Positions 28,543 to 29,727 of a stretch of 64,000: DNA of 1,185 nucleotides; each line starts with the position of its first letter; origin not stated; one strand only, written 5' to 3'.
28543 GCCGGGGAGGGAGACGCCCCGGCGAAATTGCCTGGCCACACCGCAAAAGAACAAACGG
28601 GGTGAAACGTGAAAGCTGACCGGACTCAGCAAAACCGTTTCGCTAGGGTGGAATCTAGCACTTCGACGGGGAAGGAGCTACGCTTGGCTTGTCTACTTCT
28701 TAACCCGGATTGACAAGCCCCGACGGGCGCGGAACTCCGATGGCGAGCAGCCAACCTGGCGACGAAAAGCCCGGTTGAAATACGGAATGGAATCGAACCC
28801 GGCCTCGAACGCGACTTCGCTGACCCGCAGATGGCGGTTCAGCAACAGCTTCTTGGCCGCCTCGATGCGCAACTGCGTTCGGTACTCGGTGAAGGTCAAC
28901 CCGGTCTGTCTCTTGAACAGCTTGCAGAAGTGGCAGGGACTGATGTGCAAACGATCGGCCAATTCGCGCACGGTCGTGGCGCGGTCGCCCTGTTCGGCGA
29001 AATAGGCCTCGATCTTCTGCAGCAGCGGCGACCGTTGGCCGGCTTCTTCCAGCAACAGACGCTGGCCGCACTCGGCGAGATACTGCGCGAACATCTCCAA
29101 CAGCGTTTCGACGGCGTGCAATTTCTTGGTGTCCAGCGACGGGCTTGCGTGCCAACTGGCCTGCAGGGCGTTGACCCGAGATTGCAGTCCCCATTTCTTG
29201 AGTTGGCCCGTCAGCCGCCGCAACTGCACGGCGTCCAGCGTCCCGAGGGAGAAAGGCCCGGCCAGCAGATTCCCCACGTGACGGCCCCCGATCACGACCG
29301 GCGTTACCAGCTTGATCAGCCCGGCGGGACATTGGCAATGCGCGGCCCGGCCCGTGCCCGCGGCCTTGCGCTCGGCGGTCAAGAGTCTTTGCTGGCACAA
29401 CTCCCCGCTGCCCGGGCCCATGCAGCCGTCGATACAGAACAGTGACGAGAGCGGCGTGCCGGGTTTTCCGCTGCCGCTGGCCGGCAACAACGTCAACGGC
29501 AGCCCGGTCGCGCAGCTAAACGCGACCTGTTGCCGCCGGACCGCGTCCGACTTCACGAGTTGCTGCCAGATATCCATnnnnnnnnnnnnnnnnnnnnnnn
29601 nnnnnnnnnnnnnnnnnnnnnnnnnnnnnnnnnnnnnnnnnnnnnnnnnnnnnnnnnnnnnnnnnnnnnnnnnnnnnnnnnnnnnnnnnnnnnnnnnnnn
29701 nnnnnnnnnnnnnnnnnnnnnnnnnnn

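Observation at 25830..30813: Split alternative-heme-pathway gene set (AhbD-like and AhbC-like radical SAM/SPASM enzymes) separated by a methyltransferase and a Cys-rich AraC regulator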

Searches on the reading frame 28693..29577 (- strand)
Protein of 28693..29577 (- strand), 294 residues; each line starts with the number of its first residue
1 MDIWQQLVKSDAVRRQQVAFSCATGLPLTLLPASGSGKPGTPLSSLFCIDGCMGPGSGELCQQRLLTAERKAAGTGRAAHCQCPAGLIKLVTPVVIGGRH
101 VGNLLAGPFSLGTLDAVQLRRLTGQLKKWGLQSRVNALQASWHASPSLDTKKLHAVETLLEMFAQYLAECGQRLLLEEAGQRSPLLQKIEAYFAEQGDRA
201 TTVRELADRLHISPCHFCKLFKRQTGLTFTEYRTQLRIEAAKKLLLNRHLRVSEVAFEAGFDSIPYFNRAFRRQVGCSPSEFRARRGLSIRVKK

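Call 3: search_protein_families(library=ncbifam, proteins=[window:28693-29577:-], max_evalue=0.001)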
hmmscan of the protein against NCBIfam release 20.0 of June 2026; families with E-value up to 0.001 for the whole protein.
window:28693-29577:- (294 aa): 30 families (the best 25 are shown)
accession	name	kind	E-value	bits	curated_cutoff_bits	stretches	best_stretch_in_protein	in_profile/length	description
NF047788.1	TransRegPocR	equivalog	1.7e-22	80.1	500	1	8-285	5-290/296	transcriptional regulator PocR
NF007860.0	PRK10572.1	equivalog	2.5e-19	69.2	208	1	186-286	185-285/292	arabinose operon transcriptional regulator AraC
NF049932.1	TranspRegBtr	equivalog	1.1e-17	63.8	900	1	131-286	118-266/531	bacillibactin transport transcriptional regulator Btr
NF047455.1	TF_Staph_AryK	equivalog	2.4e-16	59.2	850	1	159-286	134-259/759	transcriptional regulator AryK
TIGR04094.1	adjacent_YSIRK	equivalog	7.1e-16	58.1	200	1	179-283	280-383/383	YSIRK-targeted surface antigen transcriptional regulator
NF010025.2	PRK13500.1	equivalog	5.5e-14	52.4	525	1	177-285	169-277/282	HTH-type transcriptional activator RhaR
NF006902.0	PRK09393.1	equivalog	8.3e-14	51.5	425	1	186-285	222-321/327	transcriptional regulator FtrA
NF052534.1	RzbtTranRegRhrA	equivalog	5.5e-13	48.8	500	1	187-284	210-309/312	rhizobactin biosynthesis transcriptional regulator RhrA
NF010026.0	PRK13501.1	equivalog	1.1e-12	47.7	363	1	205-285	197-277/290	HTH-type transcriptional activator RhaR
NF007693.0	PRK10371.1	equivalog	1.3e-12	47.6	253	1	187-284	201-298/309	transcriptional regulator MelR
NF010028.0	PRK13503.1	equivalog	1.4e-12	47.7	288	1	151-286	138-273/278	HTH-type transcriptional activator RhaS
NF040475.1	chlor_reg_RclR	equivalog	1.9e-12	47.1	400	1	184-285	177-278/284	reactive chlorine-specific transcriptional regulator RclR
NF049968.1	QhpR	equivalog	1.4e-11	44.1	250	1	177-283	178-284/284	AraC-like transcriptional regulator QhpR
NF010027.0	PRK13502.1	equivalog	4.6e-11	42.7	384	1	181-284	173-276/282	HTH-type transcriptional activator RhaR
NF033869.1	viru_reg_Rsp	equivalog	1.6e-10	40.1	400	1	183-284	146-247/701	AraC family transcriptional regulator Rsp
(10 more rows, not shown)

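Call 4: search_protein_families(library=pfam, proteins=[window:28693-29577:-], max_evalue=0.001)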
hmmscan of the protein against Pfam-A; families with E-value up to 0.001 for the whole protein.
window:28693-29577:- (294 aa): 3 families
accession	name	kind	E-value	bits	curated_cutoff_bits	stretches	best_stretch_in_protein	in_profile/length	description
PF12833.13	HTH_18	-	4e-27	94.8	33.6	1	206-285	1-80/80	Helix-turn-helix domain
PF00165.29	HTH_AraC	-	9.1e-21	73.9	26.6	2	250-283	9-41/42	Bacterial regulatory helix-turn-helix proteins, AraC family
PF10114.15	PocR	-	6.3e-18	65.5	23.9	1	7-169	2-159/162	Sensory domain found in PocR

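Call 21: find_homologous_proteins(query=window:28693-29577:-, max_evalue=0.00001)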
Query window:28693-29577:- (294 aa): 435 proteins with E <= 0.00001 among 4798 candidates; the best 120 are listed.
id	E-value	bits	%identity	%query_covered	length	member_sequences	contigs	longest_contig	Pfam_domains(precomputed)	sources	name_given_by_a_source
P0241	1.2e-193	660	100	100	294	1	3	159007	PF12833.14,PF10114.16,PF00165.30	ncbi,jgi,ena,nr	ncbi:MAG TPA: helix-turn-helix domain-containing protein [Verrucomicrobiae bacterium]|nr:helix-turn-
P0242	2.0e-175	600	90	100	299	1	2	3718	PF12833.14,PF10114.16,PF00165.30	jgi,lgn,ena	-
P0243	2.1e-174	597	89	100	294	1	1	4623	PF12833.14,PF10114.16,PF00165.30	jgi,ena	-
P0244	1.6e-171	587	88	100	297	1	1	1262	PF12833.14,PF10114.16,PF00165.30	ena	-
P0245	2.5e-170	583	87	100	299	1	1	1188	PF12833.14,PF10114.16,PF00165.30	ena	-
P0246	2.5e-170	583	87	100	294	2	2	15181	PF12833.14,PF10114.16,PF00165.30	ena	-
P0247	8.2e-167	572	86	100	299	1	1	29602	PF12833.14,PF10114.16,PF00165.30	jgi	jgi:AraC-like DNA-binding protein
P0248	1.1e-166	571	89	98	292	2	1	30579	PF12833.14,PF10114.16,PF00165.30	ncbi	-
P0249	1.1e-165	568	85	100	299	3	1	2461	PF12833.14,PF10114.16,PF00165.30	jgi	jgi:AraC-like DNA-binding protein/ligand-binding sensor protein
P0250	2.6e-152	524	77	100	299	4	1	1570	PF12833.14,PF10114.16,PF00165.30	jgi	jgi:AraC-like DNA-binding protein/ligand-binding sensor protein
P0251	2.2e-141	489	76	97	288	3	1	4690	PF12833.14,PF10114.16,PF00165.30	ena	-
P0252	6.5e-141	487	75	97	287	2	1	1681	PF12833.14,PF10114.16,PF00165.30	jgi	-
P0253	7.7e-140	483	74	97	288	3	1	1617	PF12833.14,PF10114.16,PF00165.30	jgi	jgi:AraC-like DNA-binding protein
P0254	4.5e-139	481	75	97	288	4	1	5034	PF12833.14,PF10114.16,PF00165.30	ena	-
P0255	1.5e-131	456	78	88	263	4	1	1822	PF12833.14,PF10114.16,PF00165.30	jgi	jgi:AraC-like DNA-binding protein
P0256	1.6e-125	436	70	100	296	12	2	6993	PF12833.14,PF10114.16,PF00165.30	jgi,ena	jgi:AraC-like DNA-binding protein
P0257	2.8e-125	436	69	100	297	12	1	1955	PF12833.14,PF10114.16,PF00165.30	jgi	jgi:AraC-like DNA-binding protein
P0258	2.9e-125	436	70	97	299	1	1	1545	PF12833.14,PF10114.16,PF00165.30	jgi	jgi:AraC-like DNA-binding protein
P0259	5.2e-125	435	69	100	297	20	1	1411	PF12833.14,PF10114.16,PF00165.30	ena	-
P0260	7.3e-125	434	68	100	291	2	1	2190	PF12833.14,PF10114.16,PF00165.30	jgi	jgi:AraC-like DNA-binding protein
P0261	1.9e-124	433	68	100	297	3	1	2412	PF12833.14,PF10114.16,PF00165.30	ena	-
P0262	5.8e-124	431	68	100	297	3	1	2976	PF12833.14,PF10114.16,PF00165.30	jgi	jgi:AraC-like DNA-binding protein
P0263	8.0e-124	431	69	100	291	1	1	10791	PF12833.14,PF10114.16,PF00165.30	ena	-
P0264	6.3e-123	428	68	100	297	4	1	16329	PF12833.14,PF10114.16,PF00165.30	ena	-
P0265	8.5e-123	428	67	100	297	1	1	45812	PF12833.14,PF10114.16,PF00165.30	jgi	jgi:AraC-like DNA-binding protein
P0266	1.6e-122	427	67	100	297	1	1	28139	PF12833.14,PF10114.16,PF00165.30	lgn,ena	-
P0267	3.0e-122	426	68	98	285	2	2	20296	PF12833.14,PF10114.16,PF00165.30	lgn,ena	-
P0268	4.6e-122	425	67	100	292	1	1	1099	PF12833.14,PF10114.16,PF00165.30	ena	-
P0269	6.0e-122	425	66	100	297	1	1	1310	PF12833.14,PF10114.16,PF00165.30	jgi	jgi:AraC-like DNA-binding protein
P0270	2.2e-121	423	67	100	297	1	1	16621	PF12833.14,PF10114.16,PF00165.30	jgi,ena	jgi:AraC-like DNA-binding protein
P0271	4.7e-121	422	67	100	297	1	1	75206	PF12833.14,PF10114.16,PF00165.30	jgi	jgi:AraC-like DNA-binding protein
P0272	7.9e-121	421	66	100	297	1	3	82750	PF12833.14,PF10114.16,PF00165.30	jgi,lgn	jgi:AraC-like DNA-binding protein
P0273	1.9e-120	420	66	100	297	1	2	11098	PF12833.14,PF10114.16,PF00165.30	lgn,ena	-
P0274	6.2e-120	418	68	100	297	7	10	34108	PF12833.14,PF10114.16,PF00165.30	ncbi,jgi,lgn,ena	ncbi:MAG: helix-turn-helix domain-containing protein [Verrucomicrobiia bacterium]|jgi:AraC-like DNA-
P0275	6.4e-120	418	65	100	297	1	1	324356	PF12833.14,PF10114.16,PF00165.30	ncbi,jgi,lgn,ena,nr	ncbi:MAG TPA: helix-turn-helix domain-containing protein [Verrucomicrobiae bacterium]|nr:helix-turn-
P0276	1.6e-119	417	67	100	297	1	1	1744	PF12833.14,PF10114.16,PF00165.30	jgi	jgi:AraC-like DNA-binding protein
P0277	2.3e-119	416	66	100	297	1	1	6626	PF12833.14,PF10114.16,PF00165.30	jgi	jgi:AraC-like DNA-binding protein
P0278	9.0e-119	414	65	100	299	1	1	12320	PF12833.14,PF10114.16,PF00165.30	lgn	-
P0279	1.5e-118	414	67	100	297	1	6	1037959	PF12833.14,PF10114.16,PF00165.30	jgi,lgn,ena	jgi:AraC-like DNA-binding protein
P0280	3.3e-118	412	65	96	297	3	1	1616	PF12833.14,PF10114.16,PF00165.30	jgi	-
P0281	5.5e-118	412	66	100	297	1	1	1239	PF12833.14,PF10114.16,PF00165.30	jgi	jgi:AraC-like DNA-binding protein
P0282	5.9e-118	412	64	100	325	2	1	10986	PF12833.14,PF10114.16,PF00165.30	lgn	-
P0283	6.4e-118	412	67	96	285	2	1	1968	PF12833.14,PF10114.16,PF00165.30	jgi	-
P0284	1.8e-117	410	64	100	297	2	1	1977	PF12833.14,PF10114.16,PF00165.30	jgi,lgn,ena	-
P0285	1.3e-115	404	63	100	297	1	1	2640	PF12833.14,PF10114.16,PF00165.30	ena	-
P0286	3.8e-115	402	63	100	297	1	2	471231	PF12833.14,PF10114.16,PF00165.30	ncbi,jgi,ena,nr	ncbi:MAG TPA: helix-turn-helix domain-containing protein [Verrucomicrobiae bacterium]|nr:helix-turn-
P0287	7.0e-114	398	62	97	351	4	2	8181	PF12833.14,PF10114.16,PF00165.30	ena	-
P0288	1.2e-113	397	64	96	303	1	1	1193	PF12833.14,PF10114.16,PF00165.30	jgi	jgi:AraC-like DNA-binding protein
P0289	8.7e-110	385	60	99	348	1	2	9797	PF12833.14,PF10114.16,PF00165.30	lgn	-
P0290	1.6e-106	374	60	99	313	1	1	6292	PF12833.14,PF10114.16,PF00165.30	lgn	-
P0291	7.6e-105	369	78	69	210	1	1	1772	PF12833.14,PF10114.16,PF00165.30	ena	-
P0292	3.4e-104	366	59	96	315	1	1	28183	PF12833.14,PF10114.16,PF00165.30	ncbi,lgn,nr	ncbi:MAG: helix-turn-helix domain-containing protein [Verrucomicrobia bacterium]|nr:helix-turn-helix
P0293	3.5e-104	366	58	96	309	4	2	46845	PF12833.14,PF10114.16,PF00165.30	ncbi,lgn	-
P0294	6.2e-104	366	58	96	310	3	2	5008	PF12833.14,PF10114.16,PF00165.30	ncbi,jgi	jgi:AraC-like DNA-binding protein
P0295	6.8e-104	366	57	99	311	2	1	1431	PF12833.14,PF10114.16,PF00165.30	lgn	-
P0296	2.7e-103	364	58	96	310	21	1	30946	PF12833.14,PF10114.16,PF00165.30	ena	-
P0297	3.1e-103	363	58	96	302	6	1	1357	PF12833.14,PF10114.16,PF00165.30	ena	-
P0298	4.3e-103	363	56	99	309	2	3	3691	PF12833.14,PF10114.16,PF00165.30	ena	-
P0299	5.5e-103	363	59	96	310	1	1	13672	PF12833.14,PF10114.16,PF00165.30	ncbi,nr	ncbi:MAG: helix-turn-helix domain-containing protein [Deltaproteobacteria bacterium]|nr:helix-turn-h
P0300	5.0e-102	359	57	96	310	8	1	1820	PF12833.14,PF10114.16,PF00165.30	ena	-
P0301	5.2e-102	359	57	96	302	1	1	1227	PF12833.14,PF10114.16,PF00165.30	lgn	-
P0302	5.4e-102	359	58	96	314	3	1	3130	PF12833.14,PF10114.16,PF00165.30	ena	-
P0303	8.1e-102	359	59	96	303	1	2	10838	PF12833.14,PF10114.16,PF00165.30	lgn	-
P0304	3.2e-101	357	57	96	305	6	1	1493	PF12833.14,PF10114.16,PF00165.30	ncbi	-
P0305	3.7e-101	357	57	96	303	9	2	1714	PF12833.14,PF10114.16,PF00165.30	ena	-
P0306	3.9e-101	356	57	99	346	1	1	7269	PF12833.14,PF13714.13,PF10114.16,PF00165.30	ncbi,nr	ncbi:MAG: helix-turn-helix domain-containing protein [Verrucomicrobia bacterium]|nr:helix-turn-helix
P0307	4.9e-101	356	58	96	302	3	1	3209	PF12833.14,PF10114.16,PF00165.30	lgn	-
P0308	6.2e-101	356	57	99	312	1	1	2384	PF12833.14,PF10114.16,PF00165.30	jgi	jgi:AraC-like DNA-binding protein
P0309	6.9e-101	356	56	99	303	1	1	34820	PF12833.14,PF10114.16,PF00165.30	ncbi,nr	ncbi:MAG: helix-turn-helix domain-containing protein [Deltaproteobacteria bacterium]|nr:helix-turn-h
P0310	9.1e-101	355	77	70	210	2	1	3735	PF12833.14,PF10114.16,PF00165.30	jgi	-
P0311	1.7e-100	354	57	95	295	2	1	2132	PF12833.14,PF10114.16,PF00165.30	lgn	-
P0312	1.7e-100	354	57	95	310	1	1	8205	PF12833.14,PF10114.16,PF00165.30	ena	-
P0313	3.9e-100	353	57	96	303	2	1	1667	PF12833.14,PF10114.16,PF00165.30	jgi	-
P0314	4.5e-100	353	55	99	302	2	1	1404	PF12833.14,PF10114.16,PF00165.30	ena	-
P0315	6.0e-100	353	57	96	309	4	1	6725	PF12833.14,PF10114.16,PF00165.30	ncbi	-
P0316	8.5e-100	352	56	99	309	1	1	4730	PF12833.14,PF10114.16,PF00165.30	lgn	-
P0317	1.4e-99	351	55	99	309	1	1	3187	PF12833.14,PF10114.16,PF00165.30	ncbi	-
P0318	1.7e-99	351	57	96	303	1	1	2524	PF12833.14,PF10114.16,PF00165.30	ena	-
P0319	4.5e-99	350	56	96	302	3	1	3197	PF12833.14,PF10114.16,PF00165.30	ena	-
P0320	4.7e-99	350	55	100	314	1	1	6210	PF12833.14,PF10114.16,PF00165.30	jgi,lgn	jgi:AraC-like DNA-binding protein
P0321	9.0e-99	349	61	85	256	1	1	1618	PF12833.14,PF10114.16,PF00165.30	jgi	jgi:AraC-like DNA-binding protein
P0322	9.5e-99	349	53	99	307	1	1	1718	PF12833.14,PF10114.16,PF00165.30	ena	-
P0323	9.7e-99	349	57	96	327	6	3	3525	PF12833.14,PF10114.16,PF00165.30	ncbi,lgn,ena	-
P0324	9.9e-99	349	54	99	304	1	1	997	PF12833.14,PF10114.16,PF00165.30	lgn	-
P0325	1.7e-98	348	55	99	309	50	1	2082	PF12833.14,PF10114.16,PF00165.30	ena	-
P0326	9.2e-98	345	56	95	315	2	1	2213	PF12833.14,PF10114.16,PF00165.30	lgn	-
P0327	2.4e-97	344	54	99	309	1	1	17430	PF12833.14,PF10114.16,PF00165.30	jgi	jgi:AraC-like DNA-binding protein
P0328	3.7e-97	343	55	98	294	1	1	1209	PF12833.14,PF10114.16,PF00165.30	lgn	-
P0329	4.2e-97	343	54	99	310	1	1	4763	PF12833.14,PF10114.16,PF00165.30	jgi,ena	-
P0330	1.2e-96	342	54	100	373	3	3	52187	PF12833.14,PF10114.16,PF00165.30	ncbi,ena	-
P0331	4.2e-96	340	53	99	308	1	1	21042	PF12833.14,PF10114.16,PF00165.30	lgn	-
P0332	2.1e-94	334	54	97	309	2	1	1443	PF12833.14,PF10114.16,PF00165.30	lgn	-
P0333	5.2e-94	333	54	96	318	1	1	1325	PF12833.14,PF10114.16,PF00165.30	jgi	-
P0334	3.6e-93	330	53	100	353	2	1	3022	PF12833.14,PF10114.16,PF00165.30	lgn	-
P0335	4.9e-93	330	53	96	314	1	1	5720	PF12833.14,PF10114.16,PF00165.30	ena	-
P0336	8.1e-93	329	64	82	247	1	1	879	PF12833.14,PF10114.16,PF00165.30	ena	-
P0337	8.7e-93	329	54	96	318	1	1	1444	PF12833.14,PF10114.16,PF00165.30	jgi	jgi:AraC-like DNA-binding protein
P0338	8.7e-93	329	53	97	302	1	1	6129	PF12833.14,PF10114.16,PF00165.30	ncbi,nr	ncbi:MAG: helix-turn-helix domain-containing protein [Gemmatimonadetes bacterium]|nr:helix-turn-heli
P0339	9.0e-93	329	54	97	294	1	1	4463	PF12833.14,PF10114.16,PF00165.30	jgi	jgi:AraC-like DNA-binding protein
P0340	1.3e-92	329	51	99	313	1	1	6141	PF12833.14,PF10114.16,PF00165.30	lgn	-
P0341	1.9e-92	328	52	97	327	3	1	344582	PF12833.14,PF10114.16,PF00165.30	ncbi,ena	-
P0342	2.7e-92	327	53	96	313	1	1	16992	PF12833.14,PF10114.16,PF00165.30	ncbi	-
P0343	2.9e-92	327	53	97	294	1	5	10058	PF12833.14,PF10114.16,PF00165.30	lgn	-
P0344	4.4e-92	327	52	99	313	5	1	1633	PF12833.14,PF10114.16,PF00165.30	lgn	-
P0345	4.5e-92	327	55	96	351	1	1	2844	PF12833.14,PF10114.16,PF00165.30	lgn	-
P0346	5.7e-92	326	55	97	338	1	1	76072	PF12833.14,PF10114.16,PF00165.30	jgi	-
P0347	5.8e-92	326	53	99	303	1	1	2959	PF12833.14,PF10114.16,PF00165.30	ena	-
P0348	9.6e-92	326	54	94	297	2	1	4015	PF12833.14,PF10114.16,PF00165.30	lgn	-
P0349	1.6e-91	325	52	99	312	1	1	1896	PF12833.14,PF10114.16,PF00165.30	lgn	-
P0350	1.7e-91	325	55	97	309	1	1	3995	PF12833.14,PF10114.16,PF00165.30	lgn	-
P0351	1.9e-91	325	60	82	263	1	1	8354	PF12833.14,PF10114.16,PF00165.30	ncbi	-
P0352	2.3e-91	324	52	96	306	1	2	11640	PF12833.14,PF10114.16,PF00165.30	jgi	jgi:AraC-like DNA-binding protein/ligand-binding sensor protein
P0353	3.9e-91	324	53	97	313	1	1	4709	PF12833.14,PF10114.16,PF00165.30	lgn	-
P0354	4.9e-91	323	69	78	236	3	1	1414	PF12833.14,PF10114.16,PF00165.30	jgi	jgi:AraC-like DNA-binding protein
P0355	9.0e-91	322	52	99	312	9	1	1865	PF12833.14,PF10114.16,PF00165.30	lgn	-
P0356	1.3e-90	322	52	97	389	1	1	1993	PF12833.14,PF10114.16,PF00165.30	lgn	-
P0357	1.5e-90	322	52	97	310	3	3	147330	PF12833.14,PF10114.16,PF00165.30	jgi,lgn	jgi:AraC-like DNA-binding protein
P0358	2.7e-90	321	51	96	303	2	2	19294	PF12833.14,PF10114.16,PF00165.30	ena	-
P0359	3.0e-90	321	52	97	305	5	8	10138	PF12833.14,PF10114.16,PF00165.30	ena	-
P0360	3.8e-90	320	54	94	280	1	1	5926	PF12833.14,PF10114.16,PF00165.30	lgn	-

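Call 23: find_encoding_contigs(protein=P0279, flank=8000, max_places=2)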
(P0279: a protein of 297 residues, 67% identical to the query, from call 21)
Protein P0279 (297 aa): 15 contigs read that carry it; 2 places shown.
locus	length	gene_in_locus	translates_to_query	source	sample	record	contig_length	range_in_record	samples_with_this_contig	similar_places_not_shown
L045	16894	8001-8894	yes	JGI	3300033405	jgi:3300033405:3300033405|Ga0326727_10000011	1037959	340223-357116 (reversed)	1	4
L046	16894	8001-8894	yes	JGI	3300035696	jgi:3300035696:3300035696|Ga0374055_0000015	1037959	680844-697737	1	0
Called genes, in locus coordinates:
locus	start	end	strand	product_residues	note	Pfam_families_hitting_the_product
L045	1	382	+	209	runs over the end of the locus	PF12645:HTH_16 (faint), PF04542:Sigma70_r2, PF08281:Sigma70_r4_2, PF04545:Sigma70_r4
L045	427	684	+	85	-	PF13490:zf-HC2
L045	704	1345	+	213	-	PF13489:Methyltransf_23, PF13847:Methyltransf_31, PF08241:Methyltransf_11, PF08242:Methyltransf_12, PF13649:Methyltransf_25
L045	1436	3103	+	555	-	PF01266:DAO (faint), PF07992:Pyr_redox_2, PF13450:NAD_binding_8 (faint), PF13738:Pyr_redox_3 (weak), PF00070:Pyr_redox, PF02852:Pyr_redox_dim, PF00581:Rhodanese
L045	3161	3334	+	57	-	PF19628:DUF6132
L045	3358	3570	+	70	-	PF11127:YgaP-like_TM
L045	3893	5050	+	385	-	-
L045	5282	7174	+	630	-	PF13424:TPR_12, PF13414:TPR_11, PF13432:TPR_16, PF00515:TPR_1, PF07719:TPR_2, PF13414:TPR_11, PF13432:TPR_16, PF14559:TPR_19, +36 more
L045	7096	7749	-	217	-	-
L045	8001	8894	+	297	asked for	PF10114:PocR, PF00165:HTH_AraC, PF12833:HTH_18, PF00165:HTH_AraC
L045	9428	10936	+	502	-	PF01654:Cyt_bd_oxida_I, PF00034:Cytochrom_C (faint), PF13442:Cytochrome_CBB3 (weak)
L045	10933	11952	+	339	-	-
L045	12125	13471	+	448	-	PF00291:PALP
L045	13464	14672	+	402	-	PF01053:Cys_Met_Meta_PP, PF00155:Aminotran_1_2 (weak)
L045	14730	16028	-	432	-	PF02321:OEP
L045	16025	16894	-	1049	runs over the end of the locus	PF00873:ACR_tran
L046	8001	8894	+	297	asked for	PF10114:PocR, PF00165:HTH_AraC, PF12833:HTH_18, PF00165:HTH_AraC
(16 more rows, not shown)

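Call 24: find_encoding_contigs(protein=P0309, flank=8000, max_places=2)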
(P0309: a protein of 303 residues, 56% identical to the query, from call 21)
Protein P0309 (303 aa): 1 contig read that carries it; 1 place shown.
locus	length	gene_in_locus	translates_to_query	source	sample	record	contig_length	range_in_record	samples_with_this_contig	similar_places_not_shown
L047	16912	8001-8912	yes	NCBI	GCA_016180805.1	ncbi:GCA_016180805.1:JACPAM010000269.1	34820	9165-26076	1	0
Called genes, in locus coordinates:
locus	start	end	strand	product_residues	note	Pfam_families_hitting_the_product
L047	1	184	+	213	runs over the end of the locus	PF00037:Fer4 (faint), PF12797:Fer4_2 (weak), PF12837:Fer4_6 (faint), PF12838:Fer4_7 (weak), PF13247:Fer4_11, PF12838:Fer4_7 (weak), PF13237:Fer4_10, PF13247:Fer4_11, +5 more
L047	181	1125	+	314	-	PF03916:NrfD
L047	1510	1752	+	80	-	-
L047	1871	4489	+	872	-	PF04879:Molybdop_Fe4S4, PF00384:Molybdopterin (weak), PF01568:Molydop_binding (weak)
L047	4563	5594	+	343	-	PF03401:TctC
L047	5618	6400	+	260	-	PF00378:ECH_1, PF16113:ECH_2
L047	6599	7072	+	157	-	PF02082:Rrf2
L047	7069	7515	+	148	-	-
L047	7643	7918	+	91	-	-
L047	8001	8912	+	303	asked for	PF10114:PocR, PF00165:HTH_AraC (weak), PF12833:HTH_18, PF00165:HTH_AraC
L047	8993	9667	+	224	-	PF00116:COX2, PF13473:Cupredoxin_1 (weak)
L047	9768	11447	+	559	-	PF00115:COX1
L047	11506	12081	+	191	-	PF00510:COX3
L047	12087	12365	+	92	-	PF03626:COX4_pro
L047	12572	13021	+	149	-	PF00583:Acetyltransf_1, PF13673:Acetyltransf_10, PF13508:Acetyltransf_7, PF14542:Acetyltransf_CG (weak)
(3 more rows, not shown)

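Call 25: find_encoding_contigs(protein=P0341, flank=8000, max_places=2)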
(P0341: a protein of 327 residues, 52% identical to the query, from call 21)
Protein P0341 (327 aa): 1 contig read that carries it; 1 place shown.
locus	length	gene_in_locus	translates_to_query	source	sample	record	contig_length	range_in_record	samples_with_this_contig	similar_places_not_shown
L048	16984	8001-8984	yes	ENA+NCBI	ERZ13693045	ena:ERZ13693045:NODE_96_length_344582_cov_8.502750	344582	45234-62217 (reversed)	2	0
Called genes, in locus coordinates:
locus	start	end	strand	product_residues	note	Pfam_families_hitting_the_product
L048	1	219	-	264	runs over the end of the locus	PF00005:ABC_tran, PF13304:AAA_21 (faint)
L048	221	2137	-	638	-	PF06835:LptC (faint), PF03968:LptD_N (faint)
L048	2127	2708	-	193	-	PF08282:Hydrolase_3 (weak)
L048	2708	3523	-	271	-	PF00793:DAHP_synth_1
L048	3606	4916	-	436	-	PF00483:NTP_transferase, PF12804:NTP_transf_3 (weak), PF24894:Hexapep_GlmU (faint), PF25247:LbH_GLGC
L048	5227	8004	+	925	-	PF12156:ATPase-cat_bd, PF00403:HMA (weak), PF00122:E1-E2_ATPase, PF00702:Hydrolase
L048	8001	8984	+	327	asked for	PF10114:PocR, PF00165:HTH_AraC, PF12833:HTH_18, PF00165:HTH_AraC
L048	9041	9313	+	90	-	PF03597:FixS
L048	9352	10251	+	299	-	PF13557:Phenol_MetA_deg (weak)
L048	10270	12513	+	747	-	PF00115:COX1, PF02433:FixO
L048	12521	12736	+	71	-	-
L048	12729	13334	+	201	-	PF14715:FixP_N, PF00034:Cytochrom_C (weak), PF13442:Cytochrome_CBB3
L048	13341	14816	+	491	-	PF12801:Fer4_5, PF13534:Fer4_17 (faint), PF12838:Fer4_7 (faint), PF13183:Fer4_8 (faint), PF13187:Fer4_9 (weak), PF13746:Fer4_18, PF11614:FixG_C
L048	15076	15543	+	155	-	PF05751:FixH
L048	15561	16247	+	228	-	PF13386:DsbD_2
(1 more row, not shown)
